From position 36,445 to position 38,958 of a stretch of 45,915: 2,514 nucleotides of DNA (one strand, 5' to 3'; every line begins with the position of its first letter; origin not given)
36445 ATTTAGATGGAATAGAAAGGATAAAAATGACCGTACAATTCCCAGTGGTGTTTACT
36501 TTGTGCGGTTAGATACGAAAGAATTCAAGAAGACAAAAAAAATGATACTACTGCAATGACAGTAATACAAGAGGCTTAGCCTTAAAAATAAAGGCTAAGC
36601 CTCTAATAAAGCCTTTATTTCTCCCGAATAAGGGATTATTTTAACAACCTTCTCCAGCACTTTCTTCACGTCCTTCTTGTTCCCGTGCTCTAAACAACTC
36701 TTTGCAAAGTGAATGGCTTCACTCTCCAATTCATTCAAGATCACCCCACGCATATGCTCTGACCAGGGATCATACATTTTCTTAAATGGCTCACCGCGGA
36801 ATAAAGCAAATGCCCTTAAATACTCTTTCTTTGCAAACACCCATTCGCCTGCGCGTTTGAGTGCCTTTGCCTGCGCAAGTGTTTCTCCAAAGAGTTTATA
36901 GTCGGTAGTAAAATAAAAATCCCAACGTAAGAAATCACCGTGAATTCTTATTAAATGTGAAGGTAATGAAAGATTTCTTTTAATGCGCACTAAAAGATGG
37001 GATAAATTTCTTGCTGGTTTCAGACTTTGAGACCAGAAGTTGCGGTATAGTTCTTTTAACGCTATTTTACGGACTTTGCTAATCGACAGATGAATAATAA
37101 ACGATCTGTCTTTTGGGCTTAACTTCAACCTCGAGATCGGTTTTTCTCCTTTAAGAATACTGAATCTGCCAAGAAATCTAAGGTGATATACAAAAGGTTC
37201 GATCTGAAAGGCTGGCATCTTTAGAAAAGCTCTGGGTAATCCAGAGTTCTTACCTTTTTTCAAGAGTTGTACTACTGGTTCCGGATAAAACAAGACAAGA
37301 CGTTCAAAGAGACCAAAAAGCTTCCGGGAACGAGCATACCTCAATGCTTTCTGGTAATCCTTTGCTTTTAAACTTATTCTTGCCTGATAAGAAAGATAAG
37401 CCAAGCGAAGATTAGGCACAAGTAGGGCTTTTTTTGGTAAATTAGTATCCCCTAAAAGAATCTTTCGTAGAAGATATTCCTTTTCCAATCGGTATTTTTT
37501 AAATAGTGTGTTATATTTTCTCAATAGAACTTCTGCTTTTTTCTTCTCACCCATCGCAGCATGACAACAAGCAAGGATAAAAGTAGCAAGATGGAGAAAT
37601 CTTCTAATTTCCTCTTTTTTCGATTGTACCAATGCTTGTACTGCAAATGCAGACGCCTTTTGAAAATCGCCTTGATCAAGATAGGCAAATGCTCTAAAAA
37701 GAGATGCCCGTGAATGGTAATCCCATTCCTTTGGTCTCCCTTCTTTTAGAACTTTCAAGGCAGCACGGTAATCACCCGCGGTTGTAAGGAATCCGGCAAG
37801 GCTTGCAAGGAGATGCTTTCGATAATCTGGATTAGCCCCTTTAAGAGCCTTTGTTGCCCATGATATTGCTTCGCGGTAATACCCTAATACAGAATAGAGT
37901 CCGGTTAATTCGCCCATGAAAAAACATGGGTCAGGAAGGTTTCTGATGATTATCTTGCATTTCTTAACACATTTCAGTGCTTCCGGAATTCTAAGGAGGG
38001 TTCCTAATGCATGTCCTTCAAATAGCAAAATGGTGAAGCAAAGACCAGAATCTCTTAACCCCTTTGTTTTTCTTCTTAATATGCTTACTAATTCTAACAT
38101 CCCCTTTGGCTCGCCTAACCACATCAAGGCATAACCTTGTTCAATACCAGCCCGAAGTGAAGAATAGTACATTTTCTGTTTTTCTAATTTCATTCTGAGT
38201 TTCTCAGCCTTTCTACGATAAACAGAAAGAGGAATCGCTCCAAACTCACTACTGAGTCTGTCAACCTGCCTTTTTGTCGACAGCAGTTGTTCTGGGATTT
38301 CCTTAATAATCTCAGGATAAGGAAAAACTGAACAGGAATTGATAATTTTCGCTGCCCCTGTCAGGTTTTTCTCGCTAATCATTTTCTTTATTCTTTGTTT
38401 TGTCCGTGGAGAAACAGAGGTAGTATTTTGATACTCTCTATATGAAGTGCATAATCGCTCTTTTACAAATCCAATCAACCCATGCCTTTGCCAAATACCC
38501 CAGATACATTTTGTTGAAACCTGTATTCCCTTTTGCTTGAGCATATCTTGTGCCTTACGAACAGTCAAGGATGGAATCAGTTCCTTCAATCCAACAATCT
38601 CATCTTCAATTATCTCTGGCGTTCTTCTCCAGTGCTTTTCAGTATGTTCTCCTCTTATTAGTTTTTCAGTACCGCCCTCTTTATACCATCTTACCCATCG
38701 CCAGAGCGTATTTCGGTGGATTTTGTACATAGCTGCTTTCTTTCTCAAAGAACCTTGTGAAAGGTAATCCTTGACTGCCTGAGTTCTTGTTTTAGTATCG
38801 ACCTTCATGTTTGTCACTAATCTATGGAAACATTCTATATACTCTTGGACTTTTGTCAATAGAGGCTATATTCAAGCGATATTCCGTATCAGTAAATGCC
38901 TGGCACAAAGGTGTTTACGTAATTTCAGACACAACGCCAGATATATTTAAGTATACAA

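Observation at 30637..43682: Duplicated module: transposase-HTH/TPR/BTAD regulator divergently paired with T9SS-secreted subtilase and propeller genes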

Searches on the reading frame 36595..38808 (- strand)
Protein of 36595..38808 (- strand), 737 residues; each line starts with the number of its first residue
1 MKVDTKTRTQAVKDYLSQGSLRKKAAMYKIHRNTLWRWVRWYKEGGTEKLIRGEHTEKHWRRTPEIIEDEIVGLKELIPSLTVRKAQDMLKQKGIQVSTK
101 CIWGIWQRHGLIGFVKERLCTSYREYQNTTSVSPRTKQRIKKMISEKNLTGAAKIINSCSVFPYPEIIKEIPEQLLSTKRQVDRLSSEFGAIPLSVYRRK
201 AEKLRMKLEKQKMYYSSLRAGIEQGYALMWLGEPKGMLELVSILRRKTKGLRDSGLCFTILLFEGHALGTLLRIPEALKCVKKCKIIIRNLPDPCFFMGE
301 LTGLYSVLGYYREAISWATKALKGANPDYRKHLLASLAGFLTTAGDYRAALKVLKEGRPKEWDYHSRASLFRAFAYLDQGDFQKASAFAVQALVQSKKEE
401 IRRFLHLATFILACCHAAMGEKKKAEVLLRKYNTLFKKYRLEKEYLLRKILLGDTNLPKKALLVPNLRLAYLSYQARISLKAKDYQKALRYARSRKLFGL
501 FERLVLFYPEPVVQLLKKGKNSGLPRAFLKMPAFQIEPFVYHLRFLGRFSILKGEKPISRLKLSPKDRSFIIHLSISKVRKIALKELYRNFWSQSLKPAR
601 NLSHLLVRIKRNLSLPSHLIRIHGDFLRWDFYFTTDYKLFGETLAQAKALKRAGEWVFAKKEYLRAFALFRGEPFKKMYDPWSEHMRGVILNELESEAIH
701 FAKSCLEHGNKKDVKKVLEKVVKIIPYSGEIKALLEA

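Call 3: search_protein_families(library=pfam, proteins=[window:36595-38808:-], max_evalue=1)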
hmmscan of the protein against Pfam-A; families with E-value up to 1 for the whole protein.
window:36595-38808:- (737 aa): 16 families
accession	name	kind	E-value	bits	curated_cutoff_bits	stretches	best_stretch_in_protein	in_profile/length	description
PF07719.23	TPR_2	-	1.4e-06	28.4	27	1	372-393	7-28/34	Tetratricopeptide repeat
PF13428.12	TPR_14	-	1.8e-06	28.5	23.5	0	333-361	3-31/44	Tetratricopeptide repeat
PF13384.12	HTH_23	-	2.7e-06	27.5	24.6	1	4-50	3-49/50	Homeodomain-like domain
PF17874.7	TPR_MalT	-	1e-05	25.5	45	1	339-441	94-196/336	MalT-like TPR region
PF13565.12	HTH_32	-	2.9e-05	25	33.7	1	34-106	1-73/73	Homeodomain-like domain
PF13518.12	HTH_28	-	3.2e-05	24.4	25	1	8-51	2-45/52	Helix-turn-helix domain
PF14559.12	TPR_19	-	0.00055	20.6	25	1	343-393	3-52/68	Tetratricopeptide repeat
PF13424.12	TPR_12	-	0.00073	20.1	30.1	1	370-431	7-70/77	Tetratricopeptide repeat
PF12895.13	ANAPC3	-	0.0029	18.3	27.2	1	310-387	4-77/82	Anaphase-promoting complex, cyclosome, subunit 3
PF03704.23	BTAD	-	0.0033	18.2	22.1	1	635-729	1-96/146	Bacterial transcriptional activator domain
PF09976.15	TPR_21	-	0.0086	16.3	25.5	2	324-405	106-184/193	Tetratricopeptide repeat-like domain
PF13176.12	TPR_7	-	0.025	15.1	27.9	0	334-356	2-24/36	Tetratricopeptide repeat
PF00515.34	TPR_1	-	0.045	14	27.8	0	372-393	7-28/34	Tetratricopeptide repeat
PF13551.12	HTH_29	-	0.094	13.3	28.1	1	10-65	3-61/64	Winged helix-turn helix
PF13181.12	TPR_8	-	0.15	12.7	25.7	0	371-393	6-28/34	Tetratricopeptide repeat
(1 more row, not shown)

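Call 4: search_protein_families(library=ncbifam, proteins=[window:36595-38808:-], max_evalue=1)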
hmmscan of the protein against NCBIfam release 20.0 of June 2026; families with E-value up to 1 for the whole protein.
window:36595-38808:- (737 aa): 10 families
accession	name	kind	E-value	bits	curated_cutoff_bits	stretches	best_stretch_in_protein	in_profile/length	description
NF033577.2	transpos_IS481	equivalog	1.5e-12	47.6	224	1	8-113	2-109/284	IS481 family transposase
NF033545.0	transpos_IS630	equivalog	4.7e-07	29.5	100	1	11-111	4-110/299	IS630 family transposase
NF033516.0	transpos_IS3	equivalog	8.7e-05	21.9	160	2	8-83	3-73/369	IS3 family transposase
NF053720.1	NsdA_fam_reg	subfamily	9e-05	22.1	75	1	373-438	248-313/432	NsdA family TPR-like regulatory protein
NF047558.1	TPR_END_plus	domain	0.003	17.5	32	1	412-432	5-25/56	TPR end-of-group domain-containing protein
NF033594.2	transpos_ISNCY_2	equivalog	0.0074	15.5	250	1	21-116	11-110/368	ISNCY family transposase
NF033587.1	transpos_IS6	equivalog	0.024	14.3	125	0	3-61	6-71/202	IS6 family transposase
NF049983.1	CopM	equivalog_domain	0.075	13.1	90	1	684-724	23-61/73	CopM family metallochaperone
NF042912.1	Amuc_1098_fam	equivalog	0.11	10.5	750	1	643-735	37-131/805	Amuc_1098 family type IV pilus outer membrane protein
NF052415.1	T3SS_chap_SctY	equivalog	0.31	11.6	70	1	366-432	40-103/106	type III secretion apparatus assembly chaperone SctY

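Call 8: find_homologous_proteins(query=window:36595-38808:-, max_evalue=0.00001)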
Query window:36595-38808:- (737 aa): 26 proteins with E <= 0.00001 among 8000 candidates.
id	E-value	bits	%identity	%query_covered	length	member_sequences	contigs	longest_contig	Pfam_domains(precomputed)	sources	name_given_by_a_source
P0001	0.0e+0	1658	100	100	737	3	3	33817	PF13384.13,PF17874.8,PF13428.13,PF07719.24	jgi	jgi:tetratricopeptide (TPR) repeat protein/transposase-like protein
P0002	3.6e-277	939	58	100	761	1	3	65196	PF13565.13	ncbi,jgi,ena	ncbi:MAG TPA: hypothetical protein VF399_07590 [bacterium]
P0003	1.4e-276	937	61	98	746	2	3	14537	PF13518.13,PF13565.13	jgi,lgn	-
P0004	4.8e-267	906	58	98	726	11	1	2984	PF14559.13,PF13384.13,PF13551.13,PF13518.13,PF13565.13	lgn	-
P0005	1.2e-266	905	58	100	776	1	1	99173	PF13565.13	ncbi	-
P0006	1.1e-262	892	57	100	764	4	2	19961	PF13384.13,PF13518.13,PF13565.13,PF07719.24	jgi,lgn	-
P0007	1.8e-261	888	56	97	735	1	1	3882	PF13384.13,PF13518.13,PF13565.13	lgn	-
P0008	5.0e-261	886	56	99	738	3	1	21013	PF14559.13,PF13384.13,PF13518.13,PF13565.13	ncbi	-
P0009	1.3e-252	858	54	99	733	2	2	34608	PF13384.13,PF13518.13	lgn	-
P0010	1.4e-251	855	54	98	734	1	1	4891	PF13384.13,PF13518.13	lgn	-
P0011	3.5e-250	850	55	97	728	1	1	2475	PF13384.13,PF13424.13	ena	-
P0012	2.9e-249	847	53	98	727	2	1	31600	PF13384.13,PF13518.13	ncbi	ncbi:MAG: helix-turn-helix domain-containing protein [bacterium]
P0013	2.9e-246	837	53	98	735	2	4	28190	PF13384.13,PF13518.13,PF13565.13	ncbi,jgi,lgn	jgi:transposase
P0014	2.9e-244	831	53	98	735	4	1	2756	PF13384.13,PF13565.13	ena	-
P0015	1.5e-240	818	84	59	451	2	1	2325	PF14559.13,PF13428.13,PF07719.24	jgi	jgi:tetratricopeptide (TPR) repeat protein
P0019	2.5e-236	804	50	100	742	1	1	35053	PF13384.13,PF13551.13,PF13518.13,PF13424.13,PF13565.13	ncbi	-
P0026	3.3e-140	487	38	99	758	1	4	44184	PF13518.13,PF13424.13,PF13428.13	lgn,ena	-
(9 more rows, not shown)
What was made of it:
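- Sources annotate some members as "transposase" (call 8).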

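Call 10: find_encoding_contigs(protein=P0005, flank=10000, max_places=3)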
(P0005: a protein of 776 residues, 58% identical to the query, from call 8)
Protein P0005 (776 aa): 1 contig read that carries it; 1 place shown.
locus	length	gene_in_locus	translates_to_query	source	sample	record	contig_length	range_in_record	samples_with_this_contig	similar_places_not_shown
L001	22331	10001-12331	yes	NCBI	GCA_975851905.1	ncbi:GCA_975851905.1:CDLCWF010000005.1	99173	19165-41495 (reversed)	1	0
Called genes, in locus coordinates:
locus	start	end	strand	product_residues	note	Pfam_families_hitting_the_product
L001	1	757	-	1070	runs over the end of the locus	PF00990:GGDEF, PF13191:AAA_16, PF00515:TPR_1 (faint), PF07719:TPR_2 (faint), PF13181:TPR_8 (faint), PF17874:TPR_MalT (faint), PF24885:TPR_NPHP3 (faint), PF13424:TPR_12, +6 more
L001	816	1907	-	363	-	PF13506:Glyco_transf_21, PF00535:Glycos_transf_2, PF10111:Glyco_tranf_2_2, PF13641:Glyco_tranf_2_3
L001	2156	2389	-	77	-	-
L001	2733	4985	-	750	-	PF14870:PSII_BNR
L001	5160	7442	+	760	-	PF13384:HTH_23 (weak), PF13518:HTH_28, PF14559:TPR_19 (faint), PF13428:TPR_14 (faint)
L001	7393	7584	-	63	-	-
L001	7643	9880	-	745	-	PF14870:PSII_BNR (faint), PF15902:Sortilin-Vps10 (weak), PF18962:Por_Secre_tail (weak), PF13860:FlgD_ig (weak)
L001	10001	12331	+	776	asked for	PF13565:HTH_32 (weak)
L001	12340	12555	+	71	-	-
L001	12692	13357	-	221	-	PF13488:Gly-zipper_Omp (weak)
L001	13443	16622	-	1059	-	PF00990:GGDEF, PF13191:AAA_16, PF13401:AAA_22, PF17874:TPR_MalT, PF13424:TPR_12, PF13424:TPR_12, PF17874:TPR_MalT, PF13424:TPR_12, +19 more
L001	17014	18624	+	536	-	PF11551:Omp28 (weak), PF20773:InhA-like_MAM, PF13860:FlgD_ig (weak), PF18962:Por_Secre_tail (weak)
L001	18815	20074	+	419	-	-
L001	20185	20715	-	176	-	PF07963:N_methyl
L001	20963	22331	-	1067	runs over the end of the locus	PF00990:GGDEF, PF22335:Cas10-Cmr2_palm2 (weak), PF13191:AAA_16, PF17874:TPR_MalT, PF13424:TPR_12, PF00515:TPR_1 (weak), PF13424:TPR_12, PF17874:TPR_MalT, +14 more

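Call 11: find_encoding_contigs(protein=P0002, flank=10000, max_places=3)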
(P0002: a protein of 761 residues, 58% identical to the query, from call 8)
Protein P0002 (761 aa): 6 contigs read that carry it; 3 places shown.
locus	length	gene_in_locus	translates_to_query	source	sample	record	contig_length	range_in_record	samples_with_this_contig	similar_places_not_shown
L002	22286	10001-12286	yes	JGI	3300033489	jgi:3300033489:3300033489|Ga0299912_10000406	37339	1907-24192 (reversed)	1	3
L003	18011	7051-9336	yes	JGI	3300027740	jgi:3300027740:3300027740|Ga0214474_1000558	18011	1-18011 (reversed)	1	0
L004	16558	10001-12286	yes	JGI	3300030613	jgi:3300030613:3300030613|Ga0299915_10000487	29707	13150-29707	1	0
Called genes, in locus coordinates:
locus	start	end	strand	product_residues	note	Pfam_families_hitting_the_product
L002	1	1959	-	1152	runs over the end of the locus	PF08448:PAS_4, PF13426:PAS_9, PF08448:PAS_4, PF13426:PAS_9, PF08447:PAS_3, PF08447:PAS_3, PF00989:PAS, PF08448:PAS_4, +11 more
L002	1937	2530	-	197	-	-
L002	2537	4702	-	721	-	PF00989:PAS, PF13188:PAS_8 (weak), PF13426:PAS_9, PF00989:PAS, PF08447:PAS_3, PF13426:PAS_9, PF13487:HD_5, PF01966:HD, +2 more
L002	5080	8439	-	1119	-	PF00082:Peptidase_S8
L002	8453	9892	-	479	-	PF05935:Arylsulfotrans (faint), PF18962:Por_Secre_tail (faint)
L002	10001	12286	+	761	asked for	PF13565:HTH_32 (weak)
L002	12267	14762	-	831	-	PF01565:FAD_binding_4, PF02913:FAD-oxidase_C, PF13746:Fer4_18 (faint), PF13183:Fer4_8, PF13534:Fer4_17 (weak), PF02754:CCG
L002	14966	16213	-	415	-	PF09861:Lar_N, PF21113:LarA_C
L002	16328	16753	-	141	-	PF01597:GCV_H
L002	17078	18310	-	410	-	PF00266:Aminotran_5, PF01212:Beta_elim_lyase (weak)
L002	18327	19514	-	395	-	PF00753:Lactamase_B, PF19583:ODP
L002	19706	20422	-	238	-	PF01613:Flavin_Reduct, PF00301:Rubredoxin, PF21349:RUBY_RBDX (faint)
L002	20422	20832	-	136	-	PF02627:CMD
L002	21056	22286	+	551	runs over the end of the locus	PF13517:FG-GAP_3 (faint), PF01839:FG-GAP (weak), PF18962:Por_Secre_tail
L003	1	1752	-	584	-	?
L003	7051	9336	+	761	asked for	PF13565:HTH_32 (weak)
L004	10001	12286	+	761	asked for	PF13565:HTH_32 (weak)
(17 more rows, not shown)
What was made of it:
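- The module B pair (propeller plus S8) is conserved next to P0002 (call 11).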

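Call 13: find_encoding_contigs(protein=P0026, flank=10000, max_places=2)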
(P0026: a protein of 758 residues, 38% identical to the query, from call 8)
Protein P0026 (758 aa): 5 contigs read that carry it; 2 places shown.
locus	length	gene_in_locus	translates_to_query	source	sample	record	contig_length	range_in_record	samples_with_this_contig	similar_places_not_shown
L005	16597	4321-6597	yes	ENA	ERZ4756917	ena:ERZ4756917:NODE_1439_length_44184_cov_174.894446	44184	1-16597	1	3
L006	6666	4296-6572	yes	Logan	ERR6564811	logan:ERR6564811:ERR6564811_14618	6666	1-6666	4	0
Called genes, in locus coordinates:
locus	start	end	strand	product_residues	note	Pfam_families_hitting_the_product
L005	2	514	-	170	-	?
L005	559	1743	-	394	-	PF13964:Beta-prop_Calicin, PF24681:Kelch_KLHDC2_KLHL20_DRC7, PF13415:Beta-prop_FBX42, PF24981:Beta-prop_ATRN-LZTR1, PF24996:NANM, PF01344:Kelch_1, PF07646:Kelch_2, PF01344:Kelch_1, +13 more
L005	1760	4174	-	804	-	PF08309:LVIVD, PF18962:Por_Secre_tail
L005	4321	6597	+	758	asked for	PF13518:HTH_28 (weak), PF13424:TPR_12 (faint), PF13428:TPR_14 (faint)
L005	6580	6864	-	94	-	PF01934:HepT-like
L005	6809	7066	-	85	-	-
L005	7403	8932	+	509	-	PF00890:FAD_binding_2, PF01266:DAO (faint), PF03486:HI0933_like (faint), PF07992:Pyr_redox_2 (faint), PF02910:Succ_DH_flav_C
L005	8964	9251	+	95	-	PF00515:TPR_1 (weak), PF07719:TPR_2 (weak), PF13424:TPR_12, PF13371:TPR_9 (weak), PF13414:TPR_11, PF14559:TPR_19, PF00515:TPR_1, PF07719:TPR_2, +6 more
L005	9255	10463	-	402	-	PF07690:MFS_1, PF12832:MFS_1_like (weak), PF07690:MFS_1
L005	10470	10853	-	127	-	-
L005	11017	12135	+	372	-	PF06925:MGDG_synth, PF04101:Glyco_tran_28_C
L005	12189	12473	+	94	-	PF06262:Zincin_1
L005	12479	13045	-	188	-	-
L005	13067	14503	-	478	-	PF00089:Trypsin, PF13365:Trypsin_2, PF00595:PDZ, PF13180:PDZ_2, PF17820:PDZ_6, PF13180:PDZ_2 (weak), PF17820:PDZ_6 (weak)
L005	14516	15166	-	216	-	PF00923:TAL_FSA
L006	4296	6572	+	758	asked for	PF13518:HTH_28 (weak), PF13424:TPR_12 (faint), PF13428:TPR_14 (faint)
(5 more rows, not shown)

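Call 14: find_encoding_contigs(protein=P0019, flank=10000, max_places=2)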
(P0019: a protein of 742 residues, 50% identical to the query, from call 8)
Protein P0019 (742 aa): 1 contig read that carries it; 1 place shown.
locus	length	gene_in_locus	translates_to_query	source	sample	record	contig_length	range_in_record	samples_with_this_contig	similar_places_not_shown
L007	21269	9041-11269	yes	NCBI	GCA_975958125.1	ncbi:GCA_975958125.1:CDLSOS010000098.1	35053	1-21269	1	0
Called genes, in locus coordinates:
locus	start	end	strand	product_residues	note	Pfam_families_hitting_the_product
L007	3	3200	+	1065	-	?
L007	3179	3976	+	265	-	PF04389:Peptidase_M28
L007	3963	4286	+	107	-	PF14520:HHH_5 (faint), PF12836:HHH_3, PF00633:HHH (weak)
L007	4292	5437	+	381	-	PF01142:TruD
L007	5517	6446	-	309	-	PF13860:FlgD_ig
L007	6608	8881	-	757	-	PF13585:CHU_C (faint), PF15902:Sortilin-Vps10 (weak), PF13860:FlgD_ig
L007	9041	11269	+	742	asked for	PF13384:HTH_23 (faint), PF13518:HTH_28 (weak), PF13551:HTH_29 (weak), PF13565:HTH_32 (weak), PF13424:TPR_12 (faint)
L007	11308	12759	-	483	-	PF01875:Memo, PF01871:AMMECR1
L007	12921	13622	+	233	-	PF04055:Radical_SAM, PF13353:Fer4_12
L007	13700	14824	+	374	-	PF00278:Orn_DAP_Arg_deC, PF02784:Orn_Arg_deC_N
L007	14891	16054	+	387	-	PF01916:DS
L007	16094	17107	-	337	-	PF22494:choice_anch_I (faint), PF23414:Beta-prop_EML_2 (faint), PF01731:Arylesterase (faint), PF21783:YNCE (faint), PF23381:Beta-prop_IFT122_1st (faint), PF25174:Beta-prop_THOC3 (faint), PF02239:Cytochrom_D1, PF10282:Lactonase (weak)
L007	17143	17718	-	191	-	-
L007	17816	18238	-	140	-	PF00293:NUDIX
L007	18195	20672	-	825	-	PF02861:Clp_N, PF23569:NBD_SMAX1, PF00004:AAA, PF17871:AAA_lid_9, PF00004:AAA, PF07724:AAA_2, PF07728:AAA_5, PF10431:ClpB_D2-small, +6 more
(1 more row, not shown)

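Call 15: find_encoding_contigs(protein=P0009, flank=10000, max_places=2)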
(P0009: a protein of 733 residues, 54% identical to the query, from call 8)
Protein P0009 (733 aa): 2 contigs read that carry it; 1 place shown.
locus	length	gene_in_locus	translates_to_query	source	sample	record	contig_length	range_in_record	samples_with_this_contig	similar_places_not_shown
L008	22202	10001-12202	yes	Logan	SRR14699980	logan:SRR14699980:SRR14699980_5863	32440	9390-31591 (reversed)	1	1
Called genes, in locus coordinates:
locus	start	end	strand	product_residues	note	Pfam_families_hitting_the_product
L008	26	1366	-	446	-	PF13415:Beta-prop_FBX42, PF24681:Kelch_KLHDC2_KLHL20_DRC7, PF24981:Beta-prop_ATRN-LZTR1, PF24681:Kelch_KLHDC2_KLHL20_DRC7, PF24981:Beta-prop_ATRN-LZTR1, PF13415:Beta-prop_FBX42, PF24681:Kelch_KLHDC2_KLHL20_DRC7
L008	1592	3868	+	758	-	PF13565:HTH_32 (faint), PF14559:TPR_19 (faint)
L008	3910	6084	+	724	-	-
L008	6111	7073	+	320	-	PF04187:Cofac_haem_bdg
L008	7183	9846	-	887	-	PF12396:DUF3659 (faint)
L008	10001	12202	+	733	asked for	PF13384:HTH_23, PF13518:HTH_28 (weak)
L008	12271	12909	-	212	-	-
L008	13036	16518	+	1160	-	PF08126:Propeptide_C25, PF01364:Peptidase_C25, PF18962:Por_Secre_tail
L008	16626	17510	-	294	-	PF15902:Sortilin-Vps10 (faint)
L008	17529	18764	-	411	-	PF15902:Sortilin-Vps10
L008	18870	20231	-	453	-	PF17164:DUF5122 (faint)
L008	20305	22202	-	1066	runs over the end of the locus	PF00990:GGDEF, PF13191:AAA_16, PF13401:AAA_22 (weak), PF14938:SNAP (weak), PF13424:TPR_12, PF17874:TPR_MalT, PF13424:TPR_12, PF13424:TPR_12, +12 more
